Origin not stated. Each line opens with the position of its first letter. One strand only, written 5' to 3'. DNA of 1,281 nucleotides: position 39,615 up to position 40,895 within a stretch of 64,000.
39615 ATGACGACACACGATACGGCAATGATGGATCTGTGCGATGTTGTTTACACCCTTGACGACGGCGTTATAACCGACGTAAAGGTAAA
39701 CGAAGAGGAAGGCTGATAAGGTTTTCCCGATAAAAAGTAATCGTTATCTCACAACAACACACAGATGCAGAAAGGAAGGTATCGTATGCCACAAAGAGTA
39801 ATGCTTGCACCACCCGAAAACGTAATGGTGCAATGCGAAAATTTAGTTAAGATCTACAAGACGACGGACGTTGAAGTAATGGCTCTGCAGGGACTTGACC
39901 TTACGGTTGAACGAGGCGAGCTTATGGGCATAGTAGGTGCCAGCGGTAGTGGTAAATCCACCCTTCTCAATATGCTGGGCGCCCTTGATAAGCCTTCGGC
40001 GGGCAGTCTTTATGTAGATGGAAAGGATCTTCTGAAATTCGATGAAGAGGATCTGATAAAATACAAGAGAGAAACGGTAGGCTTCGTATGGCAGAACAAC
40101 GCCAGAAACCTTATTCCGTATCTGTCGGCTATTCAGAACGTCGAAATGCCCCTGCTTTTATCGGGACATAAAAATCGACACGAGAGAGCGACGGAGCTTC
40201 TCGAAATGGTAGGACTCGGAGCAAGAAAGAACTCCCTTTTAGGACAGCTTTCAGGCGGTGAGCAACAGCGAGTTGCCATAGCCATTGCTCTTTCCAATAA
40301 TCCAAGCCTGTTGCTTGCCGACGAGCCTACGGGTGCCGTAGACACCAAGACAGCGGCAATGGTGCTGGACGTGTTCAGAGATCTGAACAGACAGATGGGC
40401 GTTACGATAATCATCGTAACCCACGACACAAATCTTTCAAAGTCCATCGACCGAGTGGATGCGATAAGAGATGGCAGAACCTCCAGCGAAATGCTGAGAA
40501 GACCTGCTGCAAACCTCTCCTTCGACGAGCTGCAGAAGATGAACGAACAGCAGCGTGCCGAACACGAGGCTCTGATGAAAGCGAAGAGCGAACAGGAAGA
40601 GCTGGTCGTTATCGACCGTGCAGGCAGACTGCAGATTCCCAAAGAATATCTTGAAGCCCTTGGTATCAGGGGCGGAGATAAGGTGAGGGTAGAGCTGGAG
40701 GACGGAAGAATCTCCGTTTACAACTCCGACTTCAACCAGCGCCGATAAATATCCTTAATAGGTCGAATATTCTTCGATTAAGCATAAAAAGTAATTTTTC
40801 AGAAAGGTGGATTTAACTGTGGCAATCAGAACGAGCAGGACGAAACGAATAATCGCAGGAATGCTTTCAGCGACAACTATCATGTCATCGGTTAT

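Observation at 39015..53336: Eleven-gene one-strand locus combining mismatched ABC modules with surface and membrane proteins of unknown role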

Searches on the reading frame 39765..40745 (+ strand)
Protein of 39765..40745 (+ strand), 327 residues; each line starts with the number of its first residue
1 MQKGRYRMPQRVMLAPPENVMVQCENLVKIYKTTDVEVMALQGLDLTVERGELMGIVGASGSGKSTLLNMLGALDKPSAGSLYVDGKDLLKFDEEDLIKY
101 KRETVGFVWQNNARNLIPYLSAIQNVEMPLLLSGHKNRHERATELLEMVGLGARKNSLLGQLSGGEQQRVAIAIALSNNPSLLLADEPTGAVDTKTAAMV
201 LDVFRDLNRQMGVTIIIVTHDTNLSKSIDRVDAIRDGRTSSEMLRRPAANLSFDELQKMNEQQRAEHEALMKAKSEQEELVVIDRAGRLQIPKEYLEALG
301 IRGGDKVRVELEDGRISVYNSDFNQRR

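Call 5: search_protein_families(library=pfam, proteins=[window:39765-40745:+], max_evalue=0.01)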
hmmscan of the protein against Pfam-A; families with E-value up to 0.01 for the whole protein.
window:39765-40745:+ (327 aa): 11 families
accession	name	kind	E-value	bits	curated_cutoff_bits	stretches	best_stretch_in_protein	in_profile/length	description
PF00005.33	ABC_tran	-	1.9e-32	113.1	25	1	41-189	1-136/137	ABC transporter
PF02463.25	SMC_N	-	5.4e-07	29.7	40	1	53-235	26-212/220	RecF/RecN/SMC N terminal domain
PF13304.12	AAA_21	-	5.5e-07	30.4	27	0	152-224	228-302/304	AAA domain, putative AbiEii toxin, Type IV TA system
PF04014.23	MazE_antitoxin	-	1.4e-05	25.4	24.7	1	282-316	3-38/48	Antidote-toxin recognition MazE, bacterial antitoxin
PF00448.28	SRP54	-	0.00028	21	22.7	0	257-299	63-105/196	SRP54-type protein, GTPase domain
PF13173.12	AAA_14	-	0.00051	20.5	27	0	53-97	4-48/129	AAA domain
PF13555.12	AAA_29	-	0.0015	18.7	27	1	47-69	18-40/61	P-loop containing region of AAA domain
PF03193.22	RsgA_GTPase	-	0.0016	18.7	30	1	25-71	80-126/174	RsgA GTPase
PF13401.12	AAA_22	-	0.0033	18.2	27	0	53-77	7-31/130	AAA domain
PF13191.12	AAA_16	-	0.0041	18.1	32.6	0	50-82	21-56/167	AAA ATPase domain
PF13238.12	AAA_18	-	0.0082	17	29.4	0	55-75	2-22/128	AAA domain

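Call 6: search_protein_families(library=ncbifam, proteins=[window:39765-40745:+], max_evalue=0.01)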
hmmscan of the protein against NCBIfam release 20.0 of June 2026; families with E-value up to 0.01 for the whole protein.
window:39765-40745:+ (327 aa): 208 families (the best 25 are shown)
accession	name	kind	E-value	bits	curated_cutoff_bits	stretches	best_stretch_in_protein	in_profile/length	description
TIGR02211.1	LolD_lipo_ex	equivalog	3e-66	223.1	307.75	1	21-238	1-218/221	lipoprotein-releasing ABC transporter ATP-binding protein LolD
NF007826.0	PRK10535.1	equivalog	3.5e-61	207.3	966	1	22-250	5-232/648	macrolide ABC transporter ATP-binding protein/permease MacB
NF008639.0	PRK11629.1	equivalog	1.3e-60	204.7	360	1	19-243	4-228/234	lipoprotein-releasing ABC transporter ATP-binding protein LolD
NF007879.0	PRK10584.1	equivalog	4.8e-57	193.3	336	1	20-240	5-225/228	putative ABC transporter ATP-binding protein YbbA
NF038007.1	ABC_ATP_DarD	equivalog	4e-56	189.9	375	1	21-238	1-217/218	darobactin export ABC transporter ATP-binding protein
TIGR03608.1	L_ocin_972_ABC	subfamily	4e-53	179.9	254.85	1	27-231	4-203/206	putative bacteriocin export ABC transporter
TIGR02314.1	ABC_MetN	equivalog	6.7e-52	176.6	499.7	1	21-238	1-218/343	methionine ABC transporter ATP-binding protein MetN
TIGR02673.1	FtsE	equivalog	7.1e-52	176.2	264.85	1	21-228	1-203/214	cell division ATP-binding protein FtsE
TIGR02982.1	heterocyst_DevA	subfamily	1.3e-51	175.3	295.8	1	22-238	2-218/220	ABC exporter ATP-binding subunit, DevA family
TIGR02315.1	ABC_phnC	equivalog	5.6e-46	156.9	266.1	1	21-238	1-223/243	phosphonate ABC transporter ATP-binding protein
TIGR01186.1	proV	subfamily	8.8e-44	150.1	326.6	1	39-274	7-248/363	betaine/proline/choline family ABC transporter ATP-binding protein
TIGR03265.1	PhnT2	equivalog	5.8e-43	147.5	457.7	1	30-254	10-233/353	putative 2-aminoethylphosphonate ABC transporter ATP-binding protein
NF040933.2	ABC_arch_GlcV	equivalog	6.5e-43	146.9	450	1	20-238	1-219/357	glucose ABC transporter ATP-binding protein GlcV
TIGR03005.1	ectoine_ehuA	equivalog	2.5e-41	141.5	345.4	1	37-239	12-225/252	ectoine/hydroxyectoine ABC transporter ATP-binding protein EhuA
TIGR04521.1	ECF_ATPase_2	equivalog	6.7e-41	140.2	330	1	23-243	2-227/279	energy-coupling factor transporter ATPase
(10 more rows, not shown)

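Call 19: search_solved_structures(query=window:39765-40745:+, max_evalue=1e-20)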
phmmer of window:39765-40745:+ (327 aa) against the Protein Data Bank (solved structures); distinct sequences matched with E-value up to 1e-20: 190 (the best 60 are shown).
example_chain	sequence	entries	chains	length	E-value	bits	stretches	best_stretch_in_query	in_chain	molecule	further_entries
8j5q_D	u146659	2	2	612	1.7e-60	208.2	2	23-238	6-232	Uncharacterized ABC transporter ATP-binding protein Rv1281c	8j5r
8j5s_D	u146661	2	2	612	1.2e-59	205.4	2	23-238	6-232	Uncharacterized ABC transporter ATP-binding protein Rv1281c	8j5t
8wd9_D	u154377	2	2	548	2.5e-57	197.9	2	35-240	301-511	Probable dipeptide-transport ATP-binding protein ABC transporter DppD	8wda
8wdb_D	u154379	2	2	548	1.7e-56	195.2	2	35-240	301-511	Probable dipeptide-transport ATP-binding protein ABC transporter DppD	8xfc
1f3o_A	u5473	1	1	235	6.7e-56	193.2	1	21-242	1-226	HYPOTHETICAL ABC TRANSPORTER ATP-BINDING PROTEIN MJ0796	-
1l2t_A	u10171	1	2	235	1.8e-55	191.8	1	21-242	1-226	Hypothetical ABC transporter ATP-binding protein MJ0796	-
3tif_A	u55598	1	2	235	1.7e-54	188.6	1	21-242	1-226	Uncharacterized ABC transporter ATP-binding protein MJ0796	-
7mdy_D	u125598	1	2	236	6.5e-53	183.4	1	20-251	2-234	Lipoprotein-releasing system ATP-binding protein LolD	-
9rlc_D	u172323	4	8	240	7.9e-53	183.1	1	19-244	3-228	Lipoprotein-releasing system ATP-binding protein LolD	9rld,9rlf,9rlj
7arh_F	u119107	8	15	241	8e-53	183.1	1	19-244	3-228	Lipoprotein-releasing system ATP-binding protein LolD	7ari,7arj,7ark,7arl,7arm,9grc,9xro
9rle_D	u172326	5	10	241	8e-53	183.1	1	19-244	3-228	Lipoprotein-releasing system ATP-binding protein LolD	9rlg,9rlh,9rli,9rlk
7v8l_D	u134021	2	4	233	9e-53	182.9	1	19-243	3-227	Lipoprotein-releasing system ATP-binding protein LolD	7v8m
9gvk_D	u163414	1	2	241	2.1e-52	181.7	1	19-244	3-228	Lipoprotein-releasing system ATP-binding protein LolD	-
7v8i_D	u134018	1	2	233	2.4e-52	181.6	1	19-243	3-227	Lipoprotein-releasing system ATP-binding protein LolD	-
5xu1_A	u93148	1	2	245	2.5e-52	181.5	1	21-243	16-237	ABC transporter ATP-binding protein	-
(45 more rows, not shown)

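Call 55: search_dna_similar(query=window:39765-40745:+, collection=plasmids, mode=protein, max_evalue=1e-30, max_rows=30)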
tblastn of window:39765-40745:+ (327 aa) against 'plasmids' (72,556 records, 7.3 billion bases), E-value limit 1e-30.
Records with a match: 3689; places in all: 5251; records where one place covers at least 80% of the query: 382.
Best place of each record, by identity: <60% 3689.
By first word of the organism name: Escherichia 1222; Rhizobium 354; Bacillus 275; Ralstonia 137; Sinorhizobium 135; Streptomyces 122; Klebsiella 121; Citrobacter 93; Agrobacterium 75; Pantoea 65; and 251 more.
By predicted mobility (MOB-suite, as given by PLSDB): conjugative 1644; non-mobilizable 1471; mobilizable 574.
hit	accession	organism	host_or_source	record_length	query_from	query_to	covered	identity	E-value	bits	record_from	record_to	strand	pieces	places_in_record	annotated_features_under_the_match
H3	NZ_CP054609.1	Paenibacillus cellulosilyticus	cell culture,soil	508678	21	318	91%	58.4%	9e-105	343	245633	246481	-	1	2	ATP-binding cassette domain-containing protein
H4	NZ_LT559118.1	Nonomuraea gerenzanensis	-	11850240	19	321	93%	49.2%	3e-85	287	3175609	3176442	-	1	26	none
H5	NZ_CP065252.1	Streptomyces clavuligerus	cell culture,lab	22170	18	322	93%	47.7%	4e-81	275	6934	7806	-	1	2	ATP-binding cassette domain-containing protein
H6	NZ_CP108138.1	Streptomyces sp. NBC_00184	-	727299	18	322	93%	47.2%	4e-82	278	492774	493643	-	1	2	ABC transporter ATP-binding protein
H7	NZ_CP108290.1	Kitasatospora sp. NBC_00039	-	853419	24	324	92%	45.0%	2e-79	270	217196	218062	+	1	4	ABC transporter ATP-binding protein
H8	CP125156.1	Klebsiella pneumoniae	-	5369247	19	301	87%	39.9%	3e-49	183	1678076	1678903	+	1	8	macB: macrolide ABC transporter ATP-binding protein/permease MacB | macA: macrolide transporter subunit MacA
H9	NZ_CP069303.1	Shinella sp. PSBB067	monoisolate,Minnesota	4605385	21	301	86%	40.0%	1e-48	181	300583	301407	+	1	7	none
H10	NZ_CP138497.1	Variovorax boronicumulans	Legume root,PacBio whole genome assembly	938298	7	287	86%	39.9%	9e-52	190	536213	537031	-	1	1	ABC transporter ATP-binding protein | FtsX-like permease family protein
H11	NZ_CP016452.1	Sinorhizobium sp. RAC02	Microbial isolate,Algal phycosphere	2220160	19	301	87%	38.8%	6e-49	182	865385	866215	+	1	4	none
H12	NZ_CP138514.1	Variovorax paradoxus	Legume root,PacBio whole genome assembly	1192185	9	278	83%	40.6%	5e-47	177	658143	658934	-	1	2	none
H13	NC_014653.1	Photobacterium damselae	diseased Psetta maxima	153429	9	242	72%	46.2%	2e-55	201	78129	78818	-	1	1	ABC transporter ATP-binding protein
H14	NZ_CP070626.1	Photobacterium damselae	Turbot fish farm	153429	9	242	72%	46.2%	2e-55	201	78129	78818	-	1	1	ABC transporter ATP-binding protein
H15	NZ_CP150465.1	Photobacterium damselae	Lateolabrax maculatus,cell culture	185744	9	242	72%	46.2%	2e-55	201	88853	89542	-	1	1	ABC transporter ATP-binding protein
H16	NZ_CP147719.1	Bradyrhizobium sp. 2S1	-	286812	17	247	71%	46.6%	5e-56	203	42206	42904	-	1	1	none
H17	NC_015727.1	Cupriavidus necator N-1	soil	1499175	21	299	85%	38.5%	1e-46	176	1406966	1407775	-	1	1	record has no annotation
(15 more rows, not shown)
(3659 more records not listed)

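Call 56: get_annotated_region(hit=H3, flank=9000)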
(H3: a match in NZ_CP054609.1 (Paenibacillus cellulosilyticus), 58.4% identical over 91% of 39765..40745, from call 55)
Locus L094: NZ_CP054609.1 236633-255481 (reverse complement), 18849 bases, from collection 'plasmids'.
description: Paenibacillus cellulosilyticus strain KACC 14175 plasmid unnamed1, complete sequence
organism: Paenibacillus cellulosilyticus (NCBI taxid 375489)
taxonomy: Bacteria; Bacillota; Bacilli; Bacillales; Paenibacillaceae; Paenibacillus; Paenibacillus cellulosilyticus
host: -; source: cell culture,soil; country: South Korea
typing (MOB-suite, as given by PLSDB): non-mobilizable
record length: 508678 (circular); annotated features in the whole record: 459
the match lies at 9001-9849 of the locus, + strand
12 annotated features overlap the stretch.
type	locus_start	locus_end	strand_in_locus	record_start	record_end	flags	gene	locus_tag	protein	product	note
CDS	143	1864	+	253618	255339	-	-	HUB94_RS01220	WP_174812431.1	methyl-accepting chemotaxis protein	-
CDS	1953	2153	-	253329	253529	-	-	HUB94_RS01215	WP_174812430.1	hypothetical protein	-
CDS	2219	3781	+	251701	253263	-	-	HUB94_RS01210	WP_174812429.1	IS1182 family transposase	-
CDS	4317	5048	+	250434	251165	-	-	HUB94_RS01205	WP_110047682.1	ABC transporter ATP-binding protein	-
CDS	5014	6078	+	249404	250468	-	-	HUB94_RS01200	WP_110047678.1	efflux RND transporter periplasmic adaptor subunit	GO:0006810 - transport [Evidence IEA]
CDS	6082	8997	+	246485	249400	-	-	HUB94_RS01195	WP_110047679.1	ABC transporter permease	-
CDS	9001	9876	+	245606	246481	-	-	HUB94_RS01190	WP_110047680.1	ATP-binding cassette domain-containing protein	-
CDS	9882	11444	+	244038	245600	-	-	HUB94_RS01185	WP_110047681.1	extracellular solute-binding protein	-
CDS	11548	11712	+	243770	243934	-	-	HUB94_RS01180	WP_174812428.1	hypothetical protein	-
CDS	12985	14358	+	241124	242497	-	-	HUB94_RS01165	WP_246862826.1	IS110 family transposase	-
CDS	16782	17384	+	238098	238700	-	-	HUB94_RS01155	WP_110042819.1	hypothetical protein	-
CDS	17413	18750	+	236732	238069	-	-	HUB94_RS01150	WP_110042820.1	hypothetical protein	-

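Call 57: get_annotated_region(hit=H6, flank=7000)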
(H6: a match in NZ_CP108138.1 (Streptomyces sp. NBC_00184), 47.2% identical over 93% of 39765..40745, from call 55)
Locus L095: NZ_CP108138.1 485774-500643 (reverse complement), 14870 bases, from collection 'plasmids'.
description: Streptomyces sp. NBC_00184 plasmid unnamed1, complete sequence
organism: Streptomyces sp. NBC_00184 (NCBI taxid 2975673)
taxonomy: Bacteria; Actinomycetota; Actinomycetes; Kitasatosporales; Streptomycetaceae; Streptomyces; Streptomyces sp. NBC 00184
host: -; source: -; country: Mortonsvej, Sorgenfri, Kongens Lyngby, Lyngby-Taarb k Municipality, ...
typing (MOB-suite, as given by PLSDB): non-mobilizable
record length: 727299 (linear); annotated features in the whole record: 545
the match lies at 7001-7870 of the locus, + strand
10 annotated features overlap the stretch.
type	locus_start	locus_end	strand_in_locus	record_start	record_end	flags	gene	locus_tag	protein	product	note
CDS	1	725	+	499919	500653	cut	-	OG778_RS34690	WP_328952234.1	ABC transporter ATP-binding protein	-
CDS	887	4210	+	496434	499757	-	-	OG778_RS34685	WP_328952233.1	FtsX-like permease family protein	-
CDS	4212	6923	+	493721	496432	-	-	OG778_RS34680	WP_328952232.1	FtsX-like permease family protein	-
CDS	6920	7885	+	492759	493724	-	-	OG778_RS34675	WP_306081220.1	ABC transporter ATP-binding protein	-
CDS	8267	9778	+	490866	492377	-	-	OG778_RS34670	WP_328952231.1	FUSC family protein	-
CDS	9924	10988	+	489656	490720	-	-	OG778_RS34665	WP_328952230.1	lactonase family protein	-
CDS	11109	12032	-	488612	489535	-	-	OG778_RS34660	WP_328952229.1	hypothetical protein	-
CDS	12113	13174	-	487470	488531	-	-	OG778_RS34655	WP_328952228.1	BadF/BadG/BcrA/BcrD ATPase family protein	-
CDS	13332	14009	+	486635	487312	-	-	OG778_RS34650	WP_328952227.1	uracil-DNA glycosylase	GO:0006284 - base-excision repair [Evidence IEA]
CDS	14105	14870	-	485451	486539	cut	-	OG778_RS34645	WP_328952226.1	exo-alpha-sialidase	-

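Call 58: get_annotated_region(hit=H7, flank=7000)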
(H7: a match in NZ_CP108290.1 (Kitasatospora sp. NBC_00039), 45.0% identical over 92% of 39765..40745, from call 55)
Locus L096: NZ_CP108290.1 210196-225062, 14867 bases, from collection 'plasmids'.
description: Kitasatospora sp. NBC_00039 plasmid unnamed1, complete sequence
organism: Kitasatospora sp. NBC_00039 (NCBI taxid 2903565)
taxonomy: Bacteria; Actinomycetota; Actinomycetes; Kitasatosporales; Streptomycetaceae; Kitasatospora; Kitasatospora sp. NBC 00039
host: -; source: -; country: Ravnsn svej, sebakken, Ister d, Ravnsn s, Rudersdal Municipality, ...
typing (MOB-suite, as given by PLSDB): non-mobilizable
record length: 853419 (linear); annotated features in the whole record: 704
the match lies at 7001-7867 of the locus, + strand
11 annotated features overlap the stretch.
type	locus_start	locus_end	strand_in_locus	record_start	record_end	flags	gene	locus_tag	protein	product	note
CDS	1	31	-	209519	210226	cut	-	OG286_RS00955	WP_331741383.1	ABC transporter ATP-binding protein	-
CDS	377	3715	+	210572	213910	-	-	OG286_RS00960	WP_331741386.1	FtsX-like permease family protein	-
CDS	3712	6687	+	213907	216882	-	-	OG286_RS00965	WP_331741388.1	hypothetical protein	-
CDS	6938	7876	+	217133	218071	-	-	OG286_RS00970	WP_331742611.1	ABC transporter ATP-binding protein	-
CDS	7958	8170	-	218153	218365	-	-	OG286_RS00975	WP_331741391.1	hypothetical protein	-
CDS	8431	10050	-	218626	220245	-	-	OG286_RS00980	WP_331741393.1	AMP-binding protein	-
CDS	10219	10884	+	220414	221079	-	-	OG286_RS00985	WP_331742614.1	AAA family ATPase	-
CDS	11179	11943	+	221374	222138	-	-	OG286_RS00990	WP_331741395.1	alpha/beta fold hydrolase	-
CDS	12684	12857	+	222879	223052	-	-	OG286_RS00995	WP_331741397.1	hypothetical protein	-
CDS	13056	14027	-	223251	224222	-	-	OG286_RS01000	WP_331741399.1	helix-turn-helix domain-containing protein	-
CDS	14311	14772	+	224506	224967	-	-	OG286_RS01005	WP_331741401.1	hypothetical protein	-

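Call 65: search_protein_families(library=pfam, proteins=[L094:4317-5045:+, L094:5014-6075:+, L094:6082-8994:+, L094:9001-9873:+, L094:9882-11441:+, L095:887-4207:+, L095:4212-6920:+, L095:6920-7882:+, L096:3712-6684:+, L096:6938-7873:+], max_evalue=0.001)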
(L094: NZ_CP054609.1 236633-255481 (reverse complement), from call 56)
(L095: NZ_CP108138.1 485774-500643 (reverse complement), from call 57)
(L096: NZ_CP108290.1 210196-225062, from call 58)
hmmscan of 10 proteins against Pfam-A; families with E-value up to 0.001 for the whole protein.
L094:4317-5045:+ (243 aa): 3 families
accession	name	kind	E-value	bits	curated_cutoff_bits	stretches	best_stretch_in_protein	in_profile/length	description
PF00005.33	ABC_tran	-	5.8e-35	121.3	25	1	44-193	1-137/137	ABC transporter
PF13304.12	AAA_21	-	6.3e-07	30.2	27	0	162-229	235-304/304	AAA domain, putative AbiEii toxin, Type IV TA system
PF02463.25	SMC_N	-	0.0001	22.3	40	0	144-238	122-212/220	RecF/RecN/SMC N terminal domain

L094:5014-6075:+ (354 aa): 5 families
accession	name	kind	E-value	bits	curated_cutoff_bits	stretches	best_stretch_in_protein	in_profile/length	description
PF13533.13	Biotin_lipoyl_2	-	4.4e-11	42.8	29.8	2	88-110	10-32/32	Biotin-lipoyl like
PF16576.10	HlyD_D23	-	1.4e-09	38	30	1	64-235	4-173/214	Barrel-sandwich domain of CusB or HlyD membrane-fusion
PF13437.12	HlyD_3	-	4e-07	31.2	22.2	1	172-242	1-74/106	HlyD family secretion protein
PF00364.28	Biotin_lipoyl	-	4.4e-06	26.9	22.1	0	174-201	4-36/73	Biotin-requiring enzyme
PF01551.29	Peptidase_M23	-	0.00011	22.8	28.7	0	67-111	31-74/96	Peptidase family M23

L094:6082-8994:+ (971 aa): 2 families
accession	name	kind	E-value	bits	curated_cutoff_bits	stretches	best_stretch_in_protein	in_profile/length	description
PF02687.27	FtsX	-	4.9e-24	85.1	25.5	2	314-430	7-120/120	FtsX-like permease C-terminal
PF12704.14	MacB_PCD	-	1.1e-06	29.5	27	1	635-804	49-206/207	MacB-like periplasmic core domain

L094:9001-9873:+ (291 aa): 5 families
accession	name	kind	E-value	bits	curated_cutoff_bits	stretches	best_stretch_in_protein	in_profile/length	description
PF00005.33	ABC_tran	-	2.5e-32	112.8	25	1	21-168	1-136/137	ABC transporter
PF13304.12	AAA_21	-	6.3e-08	33.5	27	0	33-54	1-22/304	AAA domain, putative AbiEii toxin, Type IV TA system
PF13555.12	AAA_29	-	0.00021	21.4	27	1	27-48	18-39/61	P-loop containing region of AAA domain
PF02463.25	SMC_N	-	0.00028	20.8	40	0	32-214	25-212/220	RecF/RecN/SMC N terminal domain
PF03193.22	RsgA_GTPase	-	0.00056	20.2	30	0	20-53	96-128/174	RsgA GTPase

L094:9882-11441:+ (520 aa): 1 family
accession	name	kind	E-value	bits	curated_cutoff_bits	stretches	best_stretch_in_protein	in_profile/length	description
PF01547.30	SBP_bac_1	-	3.7e-24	86.7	26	1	63-389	16-306/307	Bacterial extracellular solute-binding protein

L095:887-4207:+ (1107 aa): 1 family
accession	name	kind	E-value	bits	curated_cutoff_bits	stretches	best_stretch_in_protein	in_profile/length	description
PF02687.27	FtsX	-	4.9e-15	56.1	25.5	2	975-1093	2-114/120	FtsX-like permease C-terminal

L095:4212-6920:+ (903 aa): 1 family
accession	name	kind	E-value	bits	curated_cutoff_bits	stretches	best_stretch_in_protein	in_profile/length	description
PF02687.27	FtsX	-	6.9e-10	39.5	25.5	1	769-891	5-118/120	FtsX-like permease C-terminal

L095:6920-7882:+ (321 aa): 7 families
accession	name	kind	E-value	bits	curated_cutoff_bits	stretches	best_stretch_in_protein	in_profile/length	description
PF00005.33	ABC_tran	-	1.1e-32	113.9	25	1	51-203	1-136/137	ABC transporter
PF13304.12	AAA_21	-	1.3e-07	32.5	27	0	64-84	2-22/304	AAA domain, putative AbiEii toxin, Type IV TA system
PF02463.25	SMC_N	-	1.5e-06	28.2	40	1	63-251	26-214/220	RecF/RecN/SMC N terminal domain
PF13191.12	AAA_16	-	0.00019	22.4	32.6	1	58-220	19-158/167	AAA ATPase domain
PF03193.22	RsgA_GTPase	-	0.00019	21.7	30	1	41-84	87-129/174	RsgA GTPase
PF13481.12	AAA_25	-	0.00026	21.1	27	0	57-81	29-53/195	AAA domain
PF01926.29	MMR_HSR1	-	0.00076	20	21.9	0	64-93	2-28/113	50S ribosome-binding GTPase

L096:3712-6684:+ (991 aa): 1 family
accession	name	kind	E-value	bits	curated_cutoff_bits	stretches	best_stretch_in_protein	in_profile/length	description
PF02687.27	FtsX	-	1.1e-05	25.9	25.5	0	343-410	6-73/120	FtsX-like permease C-terminal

L096:6938-7873:+ (312 aa): 5 families
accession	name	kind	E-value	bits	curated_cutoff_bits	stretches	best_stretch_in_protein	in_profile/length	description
PF00005.33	ABC_tran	-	1.2e-34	120.3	25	1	39-195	1-136/137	ABC transporter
PF13304.12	AAA_21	-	5.2e-09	37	27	0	118-228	183-300/304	AAA domain, putative AbiEii toxin, Type IV TA system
PF02463.25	SMC_N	-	1.6e-05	24.9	40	1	51-241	26-212/220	RecF/RecN/SMC N terminal domain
PF13481.12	AAA_25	-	9.9e-05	22.5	27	0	45-70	29-54/195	AAA domain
PF13555.12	AAA_29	-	0.00034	20.8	27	1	42-66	15-39/61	P-loop containing region of AAA domain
